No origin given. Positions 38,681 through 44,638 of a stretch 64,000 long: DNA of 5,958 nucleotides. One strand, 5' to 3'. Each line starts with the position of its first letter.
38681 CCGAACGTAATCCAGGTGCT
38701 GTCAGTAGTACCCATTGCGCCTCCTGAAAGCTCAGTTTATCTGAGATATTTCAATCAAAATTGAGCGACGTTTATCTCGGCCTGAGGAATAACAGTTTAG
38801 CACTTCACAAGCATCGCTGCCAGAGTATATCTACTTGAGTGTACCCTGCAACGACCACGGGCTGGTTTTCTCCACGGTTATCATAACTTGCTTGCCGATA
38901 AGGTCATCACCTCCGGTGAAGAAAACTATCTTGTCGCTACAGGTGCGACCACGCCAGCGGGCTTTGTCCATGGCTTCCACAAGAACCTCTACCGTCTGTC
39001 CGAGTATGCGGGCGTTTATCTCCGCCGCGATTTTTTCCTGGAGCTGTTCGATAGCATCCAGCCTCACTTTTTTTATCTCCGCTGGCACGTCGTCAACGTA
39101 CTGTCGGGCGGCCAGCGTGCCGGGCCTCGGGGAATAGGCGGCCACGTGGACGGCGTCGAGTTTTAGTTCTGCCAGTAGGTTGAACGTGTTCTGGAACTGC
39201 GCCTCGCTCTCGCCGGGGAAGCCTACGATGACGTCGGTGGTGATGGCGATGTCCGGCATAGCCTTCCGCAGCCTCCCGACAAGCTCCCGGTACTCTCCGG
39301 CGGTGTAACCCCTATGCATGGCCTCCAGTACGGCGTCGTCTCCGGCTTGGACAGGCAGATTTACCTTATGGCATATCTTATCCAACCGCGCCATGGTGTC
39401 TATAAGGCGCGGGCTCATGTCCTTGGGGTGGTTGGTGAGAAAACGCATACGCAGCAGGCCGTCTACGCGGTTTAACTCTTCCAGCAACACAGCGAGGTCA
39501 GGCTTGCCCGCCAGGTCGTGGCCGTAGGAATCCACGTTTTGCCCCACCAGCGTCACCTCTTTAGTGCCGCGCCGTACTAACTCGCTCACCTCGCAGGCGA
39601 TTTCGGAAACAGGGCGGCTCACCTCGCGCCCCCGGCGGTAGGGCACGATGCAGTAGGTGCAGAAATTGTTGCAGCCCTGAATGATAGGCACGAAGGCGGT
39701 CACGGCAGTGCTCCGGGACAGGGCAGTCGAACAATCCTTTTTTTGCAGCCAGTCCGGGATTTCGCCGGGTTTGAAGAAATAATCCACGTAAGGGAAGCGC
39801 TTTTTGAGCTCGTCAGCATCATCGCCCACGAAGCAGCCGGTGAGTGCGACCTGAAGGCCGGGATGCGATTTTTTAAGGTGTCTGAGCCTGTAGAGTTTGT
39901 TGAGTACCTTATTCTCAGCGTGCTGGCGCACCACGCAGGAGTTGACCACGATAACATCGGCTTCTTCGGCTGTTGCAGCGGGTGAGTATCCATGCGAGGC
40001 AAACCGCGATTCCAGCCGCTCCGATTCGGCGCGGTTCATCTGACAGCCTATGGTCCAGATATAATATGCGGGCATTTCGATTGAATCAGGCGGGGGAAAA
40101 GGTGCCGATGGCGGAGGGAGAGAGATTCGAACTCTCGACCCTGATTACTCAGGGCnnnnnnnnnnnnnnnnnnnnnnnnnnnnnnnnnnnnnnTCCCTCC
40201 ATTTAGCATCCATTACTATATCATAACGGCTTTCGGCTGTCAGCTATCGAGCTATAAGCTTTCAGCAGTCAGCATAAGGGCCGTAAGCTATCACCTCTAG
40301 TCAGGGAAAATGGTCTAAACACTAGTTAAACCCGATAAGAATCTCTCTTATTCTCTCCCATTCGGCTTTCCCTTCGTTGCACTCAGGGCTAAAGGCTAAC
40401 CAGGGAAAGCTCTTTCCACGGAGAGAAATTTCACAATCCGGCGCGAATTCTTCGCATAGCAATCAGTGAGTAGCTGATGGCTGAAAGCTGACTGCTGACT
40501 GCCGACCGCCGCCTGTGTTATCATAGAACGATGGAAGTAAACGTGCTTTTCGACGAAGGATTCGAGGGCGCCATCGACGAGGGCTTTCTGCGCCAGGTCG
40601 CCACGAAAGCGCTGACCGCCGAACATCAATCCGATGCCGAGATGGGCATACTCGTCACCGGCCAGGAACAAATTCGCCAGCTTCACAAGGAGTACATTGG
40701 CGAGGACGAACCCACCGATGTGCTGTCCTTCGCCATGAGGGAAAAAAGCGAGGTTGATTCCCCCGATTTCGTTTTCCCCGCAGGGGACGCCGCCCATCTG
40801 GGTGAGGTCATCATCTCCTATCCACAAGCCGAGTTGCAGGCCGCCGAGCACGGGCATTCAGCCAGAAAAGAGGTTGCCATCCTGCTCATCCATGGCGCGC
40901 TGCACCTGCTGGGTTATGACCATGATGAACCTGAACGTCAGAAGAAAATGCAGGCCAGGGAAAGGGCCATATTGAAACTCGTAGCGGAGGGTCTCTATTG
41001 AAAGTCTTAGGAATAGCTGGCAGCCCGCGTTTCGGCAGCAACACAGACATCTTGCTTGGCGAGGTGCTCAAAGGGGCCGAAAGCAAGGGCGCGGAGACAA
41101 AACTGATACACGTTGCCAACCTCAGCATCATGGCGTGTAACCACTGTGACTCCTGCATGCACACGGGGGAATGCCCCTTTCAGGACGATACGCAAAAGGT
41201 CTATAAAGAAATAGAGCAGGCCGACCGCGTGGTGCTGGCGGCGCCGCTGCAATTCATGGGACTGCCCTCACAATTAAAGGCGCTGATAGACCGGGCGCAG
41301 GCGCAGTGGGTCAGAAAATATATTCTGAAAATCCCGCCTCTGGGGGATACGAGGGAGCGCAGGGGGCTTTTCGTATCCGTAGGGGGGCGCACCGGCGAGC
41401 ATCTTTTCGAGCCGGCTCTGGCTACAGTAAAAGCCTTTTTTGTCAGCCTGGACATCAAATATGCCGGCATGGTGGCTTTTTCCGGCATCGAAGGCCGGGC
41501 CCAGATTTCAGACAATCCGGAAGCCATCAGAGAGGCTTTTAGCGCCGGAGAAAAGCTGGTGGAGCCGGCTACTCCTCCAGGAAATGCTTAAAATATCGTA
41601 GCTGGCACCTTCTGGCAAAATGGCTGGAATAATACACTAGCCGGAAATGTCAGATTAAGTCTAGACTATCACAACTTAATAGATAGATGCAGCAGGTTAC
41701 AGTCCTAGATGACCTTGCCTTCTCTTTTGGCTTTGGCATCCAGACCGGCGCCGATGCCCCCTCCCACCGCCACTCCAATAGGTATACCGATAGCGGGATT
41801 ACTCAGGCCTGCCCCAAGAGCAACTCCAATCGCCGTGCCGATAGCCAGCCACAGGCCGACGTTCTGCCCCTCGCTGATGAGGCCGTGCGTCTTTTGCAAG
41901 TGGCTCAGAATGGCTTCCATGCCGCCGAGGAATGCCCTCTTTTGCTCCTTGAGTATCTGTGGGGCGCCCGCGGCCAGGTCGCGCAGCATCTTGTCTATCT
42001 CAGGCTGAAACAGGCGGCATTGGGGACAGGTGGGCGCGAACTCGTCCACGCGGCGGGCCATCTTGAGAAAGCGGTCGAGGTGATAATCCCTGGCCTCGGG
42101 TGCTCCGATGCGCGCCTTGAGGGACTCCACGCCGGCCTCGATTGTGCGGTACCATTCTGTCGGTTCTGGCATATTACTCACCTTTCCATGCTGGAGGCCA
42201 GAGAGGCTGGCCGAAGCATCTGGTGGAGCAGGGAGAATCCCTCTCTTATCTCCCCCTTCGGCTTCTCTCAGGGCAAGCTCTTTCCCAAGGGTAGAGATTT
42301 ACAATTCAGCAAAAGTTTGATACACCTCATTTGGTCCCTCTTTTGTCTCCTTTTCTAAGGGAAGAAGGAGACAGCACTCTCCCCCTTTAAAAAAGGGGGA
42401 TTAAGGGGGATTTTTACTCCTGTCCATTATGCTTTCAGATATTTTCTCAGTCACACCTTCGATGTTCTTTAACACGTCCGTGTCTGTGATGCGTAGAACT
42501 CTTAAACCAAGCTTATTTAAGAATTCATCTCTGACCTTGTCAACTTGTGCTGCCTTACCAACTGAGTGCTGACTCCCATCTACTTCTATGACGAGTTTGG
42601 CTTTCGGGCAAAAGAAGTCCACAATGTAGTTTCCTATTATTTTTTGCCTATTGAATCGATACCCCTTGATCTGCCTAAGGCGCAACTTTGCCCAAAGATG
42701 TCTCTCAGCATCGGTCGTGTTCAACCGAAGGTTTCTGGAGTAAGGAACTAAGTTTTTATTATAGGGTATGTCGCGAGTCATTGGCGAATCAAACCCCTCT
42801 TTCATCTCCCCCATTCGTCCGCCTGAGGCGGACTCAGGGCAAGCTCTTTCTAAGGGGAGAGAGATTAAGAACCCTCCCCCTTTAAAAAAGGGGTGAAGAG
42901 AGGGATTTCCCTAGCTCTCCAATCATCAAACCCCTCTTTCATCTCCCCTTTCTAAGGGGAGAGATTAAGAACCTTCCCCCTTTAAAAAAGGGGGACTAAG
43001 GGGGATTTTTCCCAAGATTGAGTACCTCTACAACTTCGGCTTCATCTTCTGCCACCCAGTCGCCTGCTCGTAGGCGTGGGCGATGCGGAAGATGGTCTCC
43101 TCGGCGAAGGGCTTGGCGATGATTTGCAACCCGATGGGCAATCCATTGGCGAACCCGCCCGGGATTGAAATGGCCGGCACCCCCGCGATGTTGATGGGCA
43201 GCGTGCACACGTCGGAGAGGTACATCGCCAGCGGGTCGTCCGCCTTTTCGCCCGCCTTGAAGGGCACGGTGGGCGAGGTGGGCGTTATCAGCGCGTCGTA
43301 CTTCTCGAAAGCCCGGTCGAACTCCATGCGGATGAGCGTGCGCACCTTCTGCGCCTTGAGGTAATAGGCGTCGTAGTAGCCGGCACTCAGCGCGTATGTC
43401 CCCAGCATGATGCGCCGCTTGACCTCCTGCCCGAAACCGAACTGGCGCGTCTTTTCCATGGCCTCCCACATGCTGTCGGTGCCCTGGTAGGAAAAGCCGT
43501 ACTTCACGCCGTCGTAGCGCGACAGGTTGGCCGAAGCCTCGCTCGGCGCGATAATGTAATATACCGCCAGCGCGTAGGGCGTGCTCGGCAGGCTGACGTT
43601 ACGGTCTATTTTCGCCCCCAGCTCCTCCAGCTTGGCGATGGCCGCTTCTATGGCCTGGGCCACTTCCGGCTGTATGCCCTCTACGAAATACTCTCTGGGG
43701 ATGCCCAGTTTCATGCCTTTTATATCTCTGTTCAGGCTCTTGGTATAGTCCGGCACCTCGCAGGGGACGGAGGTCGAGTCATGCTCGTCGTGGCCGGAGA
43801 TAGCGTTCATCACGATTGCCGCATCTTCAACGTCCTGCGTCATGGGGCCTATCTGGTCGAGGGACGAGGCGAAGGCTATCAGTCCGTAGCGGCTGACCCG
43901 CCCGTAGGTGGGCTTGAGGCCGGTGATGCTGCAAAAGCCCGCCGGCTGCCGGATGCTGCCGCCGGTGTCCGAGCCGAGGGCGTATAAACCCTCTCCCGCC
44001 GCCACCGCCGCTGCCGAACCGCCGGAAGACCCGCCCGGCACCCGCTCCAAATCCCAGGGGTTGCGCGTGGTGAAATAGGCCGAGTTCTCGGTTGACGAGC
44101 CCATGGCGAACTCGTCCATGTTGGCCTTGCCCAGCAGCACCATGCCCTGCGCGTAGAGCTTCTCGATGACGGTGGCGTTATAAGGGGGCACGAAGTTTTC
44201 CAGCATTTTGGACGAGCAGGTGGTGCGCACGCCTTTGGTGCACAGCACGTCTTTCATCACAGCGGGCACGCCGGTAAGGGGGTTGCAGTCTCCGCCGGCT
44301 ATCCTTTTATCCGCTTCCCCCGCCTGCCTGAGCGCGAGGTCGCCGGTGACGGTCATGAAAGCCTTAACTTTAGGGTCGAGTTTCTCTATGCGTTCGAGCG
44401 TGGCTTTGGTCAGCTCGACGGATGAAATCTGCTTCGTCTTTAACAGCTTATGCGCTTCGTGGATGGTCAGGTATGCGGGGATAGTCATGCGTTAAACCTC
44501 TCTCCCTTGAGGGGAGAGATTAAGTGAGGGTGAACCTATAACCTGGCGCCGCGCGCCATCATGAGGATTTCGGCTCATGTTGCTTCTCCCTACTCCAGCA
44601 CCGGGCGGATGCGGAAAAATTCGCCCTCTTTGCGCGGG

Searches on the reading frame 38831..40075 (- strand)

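Call 60: search_protein_families(library=pfam, proteins=[window:38831-40075:-])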
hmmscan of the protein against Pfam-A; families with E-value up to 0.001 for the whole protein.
window:38831-40075:- (414 aa): 3 families
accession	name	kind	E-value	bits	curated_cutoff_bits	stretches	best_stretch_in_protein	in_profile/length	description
PF04055.27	Radical_SAM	-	2.6e-31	109.5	29.5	1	130-301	2-166/166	Radical SAM superfamily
PF00919.26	UPF0004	-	1.3e-25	89.7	27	1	4-101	2-97/98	Uncharacterized protein family UPF0004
PF01938.26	TRAM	-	2e-09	37.6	21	1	358-413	4-60/61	TRAM domain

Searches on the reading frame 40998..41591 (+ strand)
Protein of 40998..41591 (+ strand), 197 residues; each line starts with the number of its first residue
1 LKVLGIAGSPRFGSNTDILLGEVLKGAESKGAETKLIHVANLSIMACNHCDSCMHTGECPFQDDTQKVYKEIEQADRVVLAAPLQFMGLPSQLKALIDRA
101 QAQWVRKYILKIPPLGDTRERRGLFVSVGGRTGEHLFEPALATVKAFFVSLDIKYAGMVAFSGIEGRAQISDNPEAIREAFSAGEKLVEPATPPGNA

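Call 60: search_protein_families(library=pfam, proteins=[window:40998-41591:+])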
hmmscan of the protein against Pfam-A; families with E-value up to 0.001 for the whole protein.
window:40998-41591:+ (197 aa): 2 families
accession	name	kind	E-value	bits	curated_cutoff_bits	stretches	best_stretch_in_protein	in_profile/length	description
PF03358.20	FMN_red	-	1.2e-24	87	24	1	1-133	1-120/152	NADPH-dependent FMN reductase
PF02525.22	Flavodoxin_2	-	3.1e-16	60.1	27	1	1-180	1-193/198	Flavodoxin-like fold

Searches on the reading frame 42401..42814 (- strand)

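Call 40: search_protein_families(library=pfam, proteins=[window:42401-42814:-])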
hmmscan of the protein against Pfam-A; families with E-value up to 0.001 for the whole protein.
window:42401-42814:- (137 aa): 3 families
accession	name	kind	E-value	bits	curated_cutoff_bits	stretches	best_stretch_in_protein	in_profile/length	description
PF04480.18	DUF559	-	2e-35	121.4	20.6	1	23-128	4-107/109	Protein of unknown function (DUF559)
PF18741.7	MTES_1575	-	4.7e-09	36.6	38.2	1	50-129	12-96/96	REase_MTES_1575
PF10881.14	DUF2726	-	0.00028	21.1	24.7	1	72-122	71-120/126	Protein of unknown function (DUF2726)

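Call 44: search_protein_families(library=padloc, proteins=[window:42401-42814:-], max_evalue=1)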
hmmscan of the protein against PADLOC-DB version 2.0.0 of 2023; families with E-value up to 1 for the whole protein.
window:42401-42814:- (137 aa): 6 families
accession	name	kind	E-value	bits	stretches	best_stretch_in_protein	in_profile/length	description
PDLC02868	DpdF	-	1.1e-08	31.3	1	64-117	83-137/1078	DpdF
PDLC03210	mREase_II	-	5e-07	27.3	1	62-130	52-120/294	Type II methyl-directed restriction enzyme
PDLC02194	Hhe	-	2.6e-05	19.6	1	65-125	1714-1776/1911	-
PDLC03678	HEase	-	4.2e-05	21.3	1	57-127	187-256/266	homing endonuclease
PDLC05009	PDC-S37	-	0.0049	12.6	1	74-132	1282-1341/1550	-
PDLC05067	PDC-S69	-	0.0058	14.3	1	62-115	219-271/289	-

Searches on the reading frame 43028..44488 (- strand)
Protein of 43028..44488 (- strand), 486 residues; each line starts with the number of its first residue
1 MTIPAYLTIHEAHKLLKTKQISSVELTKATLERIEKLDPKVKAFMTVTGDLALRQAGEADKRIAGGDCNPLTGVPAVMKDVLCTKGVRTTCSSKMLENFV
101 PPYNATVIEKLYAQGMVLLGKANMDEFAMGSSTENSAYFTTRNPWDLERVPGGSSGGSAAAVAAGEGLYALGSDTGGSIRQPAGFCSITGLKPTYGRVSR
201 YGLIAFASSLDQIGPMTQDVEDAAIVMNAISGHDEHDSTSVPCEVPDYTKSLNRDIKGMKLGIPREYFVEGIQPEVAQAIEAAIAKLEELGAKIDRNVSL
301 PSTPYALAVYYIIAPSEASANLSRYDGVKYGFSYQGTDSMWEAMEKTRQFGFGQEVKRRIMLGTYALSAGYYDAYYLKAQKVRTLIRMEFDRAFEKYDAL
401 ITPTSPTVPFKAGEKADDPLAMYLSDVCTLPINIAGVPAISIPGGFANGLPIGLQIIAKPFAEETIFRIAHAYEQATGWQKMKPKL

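Call 39: search_protein_families(library=pfam, proteins=[window:43028-44488:-])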
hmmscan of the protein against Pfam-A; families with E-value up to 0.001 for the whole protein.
window:43028-44488:- (486 aa): 1 family
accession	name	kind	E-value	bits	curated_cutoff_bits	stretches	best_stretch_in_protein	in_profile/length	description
PF01425.27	Amidase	-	4.2e-163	544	27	1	25-466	1-444/445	Amidase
